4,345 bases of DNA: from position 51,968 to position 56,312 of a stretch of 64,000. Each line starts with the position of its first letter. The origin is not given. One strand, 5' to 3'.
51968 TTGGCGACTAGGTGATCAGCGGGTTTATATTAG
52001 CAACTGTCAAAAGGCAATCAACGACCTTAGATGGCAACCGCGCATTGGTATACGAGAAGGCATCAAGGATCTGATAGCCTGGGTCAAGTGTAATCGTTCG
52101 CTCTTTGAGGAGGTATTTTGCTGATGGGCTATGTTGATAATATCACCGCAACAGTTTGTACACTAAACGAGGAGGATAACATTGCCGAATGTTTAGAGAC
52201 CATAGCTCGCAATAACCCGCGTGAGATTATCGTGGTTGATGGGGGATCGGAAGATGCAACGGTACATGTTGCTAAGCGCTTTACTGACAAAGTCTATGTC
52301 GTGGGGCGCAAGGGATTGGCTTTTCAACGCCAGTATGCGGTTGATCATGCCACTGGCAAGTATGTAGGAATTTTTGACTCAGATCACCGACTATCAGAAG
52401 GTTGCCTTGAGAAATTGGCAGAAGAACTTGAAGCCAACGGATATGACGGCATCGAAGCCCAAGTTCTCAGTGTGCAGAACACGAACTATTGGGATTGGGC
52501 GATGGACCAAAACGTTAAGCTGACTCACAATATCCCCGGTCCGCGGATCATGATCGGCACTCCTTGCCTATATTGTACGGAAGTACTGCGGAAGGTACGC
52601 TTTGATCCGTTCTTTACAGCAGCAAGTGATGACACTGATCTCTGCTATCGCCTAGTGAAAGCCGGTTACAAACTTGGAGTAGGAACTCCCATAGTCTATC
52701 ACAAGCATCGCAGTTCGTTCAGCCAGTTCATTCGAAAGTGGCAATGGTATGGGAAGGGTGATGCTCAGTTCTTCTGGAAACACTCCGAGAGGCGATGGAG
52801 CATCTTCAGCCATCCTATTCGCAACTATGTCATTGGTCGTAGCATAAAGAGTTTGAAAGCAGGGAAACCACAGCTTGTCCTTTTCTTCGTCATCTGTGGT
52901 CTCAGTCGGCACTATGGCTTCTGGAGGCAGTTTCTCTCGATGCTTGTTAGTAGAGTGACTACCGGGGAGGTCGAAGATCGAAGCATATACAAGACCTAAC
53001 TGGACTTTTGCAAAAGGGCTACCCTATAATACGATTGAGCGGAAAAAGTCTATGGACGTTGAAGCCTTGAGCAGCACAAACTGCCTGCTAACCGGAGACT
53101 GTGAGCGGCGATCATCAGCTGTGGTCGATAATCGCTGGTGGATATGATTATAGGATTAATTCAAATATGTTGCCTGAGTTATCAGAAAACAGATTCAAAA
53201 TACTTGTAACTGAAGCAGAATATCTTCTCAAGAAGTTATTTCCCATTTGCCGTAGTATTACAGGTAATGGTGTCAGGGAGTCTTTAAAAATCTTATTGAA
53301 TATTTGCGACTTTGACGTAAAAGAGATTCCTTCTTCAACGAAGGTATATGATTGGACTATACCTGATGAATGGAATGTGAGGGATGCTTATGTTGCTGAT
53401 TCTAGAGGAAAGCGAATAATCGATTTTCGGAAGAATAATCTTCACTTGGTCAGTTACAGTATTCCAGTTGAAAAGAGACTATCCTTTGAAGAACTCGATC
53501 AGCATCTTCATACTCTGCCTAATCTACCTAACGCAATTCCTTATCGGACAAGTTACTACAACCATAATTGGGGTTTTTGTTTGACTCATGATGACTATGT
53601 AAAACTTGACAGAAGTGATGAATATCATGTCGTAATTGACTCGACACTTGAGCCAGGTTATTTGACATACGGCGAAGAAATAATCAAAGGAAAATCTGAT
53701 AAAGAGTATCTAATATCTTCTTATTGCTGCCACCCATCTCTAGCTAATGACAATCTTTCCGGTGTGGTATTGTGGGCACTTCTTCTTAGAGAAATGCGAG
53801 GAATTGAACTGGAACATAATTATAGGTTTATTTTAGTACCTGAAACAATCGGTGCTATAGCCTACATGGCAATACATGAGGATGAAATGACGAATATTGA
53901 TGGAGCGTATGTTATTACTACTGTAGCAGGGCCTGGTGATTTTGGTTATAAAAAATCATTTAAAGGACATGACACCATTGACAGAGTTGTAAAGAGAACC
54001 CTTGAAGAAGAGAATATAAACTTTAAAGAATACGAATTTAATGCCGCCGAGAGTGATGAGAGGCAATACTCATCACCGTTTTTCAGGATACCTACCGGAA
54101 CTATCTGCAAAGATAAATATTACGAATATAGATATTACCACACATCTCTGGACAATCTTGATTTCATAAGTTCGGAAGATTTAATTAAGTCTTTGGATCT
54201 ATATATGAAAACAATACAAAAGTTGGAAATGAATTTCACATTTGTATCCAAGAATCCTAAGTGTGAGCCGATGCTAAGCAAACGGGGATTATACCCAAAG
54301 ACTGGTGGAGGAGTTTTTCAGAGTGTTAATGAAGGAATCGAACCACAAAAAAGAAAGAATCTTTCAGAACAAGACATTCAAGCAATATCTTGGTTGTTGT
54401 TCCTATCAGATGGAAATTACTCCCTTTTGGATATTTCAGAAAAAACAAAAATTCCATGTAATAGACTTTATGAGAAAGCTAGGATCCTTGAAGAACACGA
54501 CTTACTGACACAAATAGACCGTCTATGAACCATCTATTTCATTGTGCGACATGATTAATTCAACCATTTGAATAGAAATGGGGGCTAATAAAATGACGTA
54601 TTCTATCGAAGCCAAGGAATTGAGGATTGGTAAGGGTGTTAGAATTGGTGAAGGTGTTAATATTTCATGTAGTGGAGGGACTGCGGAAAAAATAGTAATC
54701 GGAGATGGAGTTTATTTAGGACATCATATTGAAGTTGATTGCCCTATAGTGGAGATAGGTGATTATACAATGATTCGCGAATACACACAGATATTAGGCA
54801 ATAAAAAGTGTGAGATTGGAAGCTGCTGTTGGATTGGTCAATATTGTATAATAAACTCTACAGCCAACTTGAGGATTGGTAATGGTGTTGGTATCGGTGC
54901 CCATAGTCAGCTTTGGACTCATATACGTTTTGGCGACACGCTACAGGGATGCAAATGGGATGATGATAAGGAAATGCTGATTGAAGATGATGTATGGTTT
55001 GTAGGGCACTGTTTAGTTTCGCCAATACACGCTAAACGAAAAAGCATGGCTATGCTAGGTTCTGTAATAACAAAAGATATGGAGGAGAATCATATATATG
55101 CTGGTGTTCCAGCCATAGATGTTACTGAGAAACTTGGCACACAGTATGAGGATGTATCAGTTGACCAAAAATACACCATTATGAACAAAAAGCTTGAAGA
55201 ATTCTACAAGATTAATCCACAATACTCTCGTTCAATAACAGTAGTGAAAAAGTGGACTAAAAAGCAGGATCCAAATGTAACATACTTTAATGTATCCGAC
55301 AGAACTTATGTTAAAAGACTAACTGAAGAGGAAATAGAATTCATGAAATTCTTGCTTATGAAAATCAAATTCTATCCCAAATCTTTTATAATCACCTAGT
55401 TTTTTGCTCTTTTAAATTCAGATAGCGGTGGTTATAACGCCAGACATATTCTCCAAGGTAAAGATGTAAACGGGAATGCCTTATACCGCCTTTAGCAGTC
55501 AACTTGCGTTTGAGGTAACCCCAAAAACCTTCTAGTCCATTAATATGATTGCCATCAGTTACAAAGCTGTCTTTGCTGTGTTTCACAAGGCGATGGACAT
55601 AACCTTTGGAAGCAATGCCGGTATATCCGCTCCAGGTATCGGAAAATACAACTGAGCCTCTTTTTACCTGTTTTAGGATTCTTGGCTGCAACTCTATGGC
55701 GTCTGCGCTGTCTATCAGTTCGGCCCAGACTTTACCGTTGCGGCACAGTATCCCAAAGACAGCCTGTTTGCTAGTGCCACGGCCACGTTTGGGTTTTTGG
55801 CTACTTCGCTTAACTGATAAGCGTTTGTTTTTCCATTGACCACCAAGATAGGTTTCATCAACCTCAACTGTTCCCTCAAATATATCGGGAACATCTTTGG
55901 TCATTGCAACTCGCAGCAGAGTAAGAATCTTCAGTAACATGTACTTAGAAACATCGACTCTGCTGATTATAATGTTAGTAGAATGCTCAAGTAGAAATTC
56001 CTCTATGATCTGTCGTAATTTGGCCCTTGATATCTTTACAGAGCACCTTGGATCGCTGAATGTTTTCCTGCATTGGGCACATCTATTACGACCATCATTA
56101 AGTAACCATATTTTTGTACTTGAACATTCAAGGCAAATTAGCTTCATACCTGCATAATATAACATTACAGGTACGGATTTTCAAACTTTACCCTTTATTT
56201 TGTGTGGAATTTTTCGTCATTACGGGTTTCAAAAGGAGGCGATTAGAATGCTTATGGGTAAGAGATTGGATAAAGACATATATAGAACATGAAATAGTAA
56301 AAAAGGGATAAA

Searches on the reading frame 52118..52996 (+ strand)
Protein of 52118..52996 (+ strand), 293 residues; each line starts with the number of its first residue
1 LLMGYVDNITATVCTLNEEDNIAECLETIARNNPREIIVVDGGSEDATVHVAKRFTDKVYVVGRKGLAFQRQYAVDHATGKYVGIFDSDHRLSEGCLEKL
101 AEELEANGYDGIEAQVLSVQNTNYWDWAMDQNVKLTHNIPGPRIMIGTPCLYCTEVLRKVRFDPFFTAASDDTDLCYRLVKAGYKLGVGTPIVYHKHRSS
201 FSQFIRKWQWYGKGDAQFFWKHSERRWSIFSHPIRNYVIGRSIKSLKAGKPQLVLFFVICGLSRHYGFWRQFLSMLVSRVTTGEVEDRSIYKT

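Call 73: search_protein_families(library=pfam, proteins=[window:52118-52996:+], max_evalue=0.0001)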
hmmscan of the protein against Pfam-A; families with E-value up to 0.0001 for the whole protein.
window:52118-52996:+ (293 aa): 4 families
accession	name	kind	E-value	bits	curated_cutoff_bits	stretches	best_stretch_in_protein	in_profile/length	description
PF00535.33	Glycos_transf_2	-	1.4e-25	90.6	23.3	1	13-137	4-138/168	Glycosyl transferase family 2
PF13632.12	Glyco_trans_2_3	-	1.1e-15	58.4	27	1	83-238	2-168/198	Glycosyl transferase family group 2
PF13641.12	Glyco_tranf_2_3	-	4.2e-13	50.3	27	1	9-207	3-223/230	Glycosyltransferase like family 2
PF10111.15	Glyco_tranf_2_2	-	2.8e-05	24.2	27.3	0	13-102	4-104/276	Glycosyltransferase like family 2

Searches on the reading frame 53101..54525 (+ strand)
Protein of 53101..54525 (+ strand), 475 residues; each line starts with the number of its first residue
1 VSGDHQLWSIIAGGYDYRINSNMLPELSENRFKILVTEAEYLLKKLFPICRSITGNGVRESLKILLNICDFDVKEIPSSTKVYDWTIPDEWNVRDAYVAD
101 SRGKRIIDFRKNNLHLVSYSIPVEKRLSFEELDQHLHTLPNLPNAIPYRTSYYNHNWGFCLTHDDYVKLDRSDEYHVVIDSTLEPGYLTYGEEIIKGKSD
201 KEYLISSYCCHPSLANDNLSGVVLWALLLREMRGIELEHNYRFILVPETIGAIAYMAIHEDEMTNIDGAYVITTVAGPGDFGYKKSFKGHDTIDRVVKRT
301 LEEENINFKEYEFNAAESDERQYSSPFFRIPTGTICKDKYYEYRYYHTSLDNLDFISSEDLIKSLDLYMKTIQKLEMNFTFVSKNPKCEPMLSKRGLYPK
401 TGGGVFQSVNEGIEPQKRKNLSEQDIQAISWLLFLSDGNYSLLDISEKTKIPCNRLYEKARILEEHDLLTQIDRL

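Call 73: search_protein_families(library=pfam, proteins=[window:53101-54525:+], max_evalue=0.0001)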
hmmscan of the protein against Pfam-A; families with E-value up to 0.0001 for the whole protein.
window:53101-54525:+ (475 aa): 3 families
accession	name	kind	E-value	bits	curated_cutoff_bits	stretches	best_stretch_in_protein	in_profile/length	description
PF16254.10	DUF4910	-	1.2e-81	273.6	26.6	1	42-378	3-247/247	Domain of unknown function (DUF4910)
PF09940.16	DUF2172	-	1.6e-38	131.4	27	1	90-182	1-92/92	Domain of unknown function (DUF2172)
PF16221.11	HTH_47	-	1.2e-14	54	27.1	1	382-470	4-77/78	winged helix-turn-helix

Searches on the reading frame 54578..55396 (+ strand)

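Call 73: search_protein_families(library=pfam, proteins=[window:54578-55396:+], max_evalue=0.0001)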
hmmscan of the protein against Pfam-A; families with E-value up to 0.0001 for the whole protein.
window:54578-55396:+ (273 aa): 1 family
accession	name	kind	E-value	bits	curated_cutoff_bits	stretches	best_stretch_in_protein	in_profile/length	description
PF00132.30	Hexapep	-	4.8e-08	32.8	27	0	78-110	2-32/36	Bacterial transferase hexapeptide (six repeats)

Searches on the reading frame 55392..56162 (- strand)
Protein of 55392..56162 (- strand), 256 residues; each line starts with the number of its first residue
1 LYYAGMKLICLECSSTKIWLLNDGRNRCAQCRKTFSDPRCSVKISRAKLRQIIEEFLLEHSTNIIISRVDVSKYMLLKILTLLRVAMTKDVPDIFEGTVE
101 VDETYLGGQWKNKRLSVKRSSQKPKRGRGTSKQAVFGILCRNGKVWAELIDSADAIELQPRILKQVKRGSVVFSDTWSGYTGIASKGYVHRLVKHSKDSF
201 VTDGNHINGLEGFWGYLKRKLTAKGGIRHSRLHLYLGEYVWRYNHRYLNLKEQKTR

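Call 85: search_protein_families(library=pfam, proteins=[window:55392-56162:-], max_evalue=0.001)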
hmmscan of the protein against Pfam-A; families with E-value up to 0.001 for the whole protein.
window:55392-56162:- (256 aa): 1 family
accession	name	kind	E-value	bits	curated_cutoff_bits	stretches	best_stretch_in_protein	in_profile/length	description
PF12762.13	DDE_Tnp_IS1595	-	5.5e-29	101.6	27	1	96-244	3-153/153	ISXO2-like transposase domain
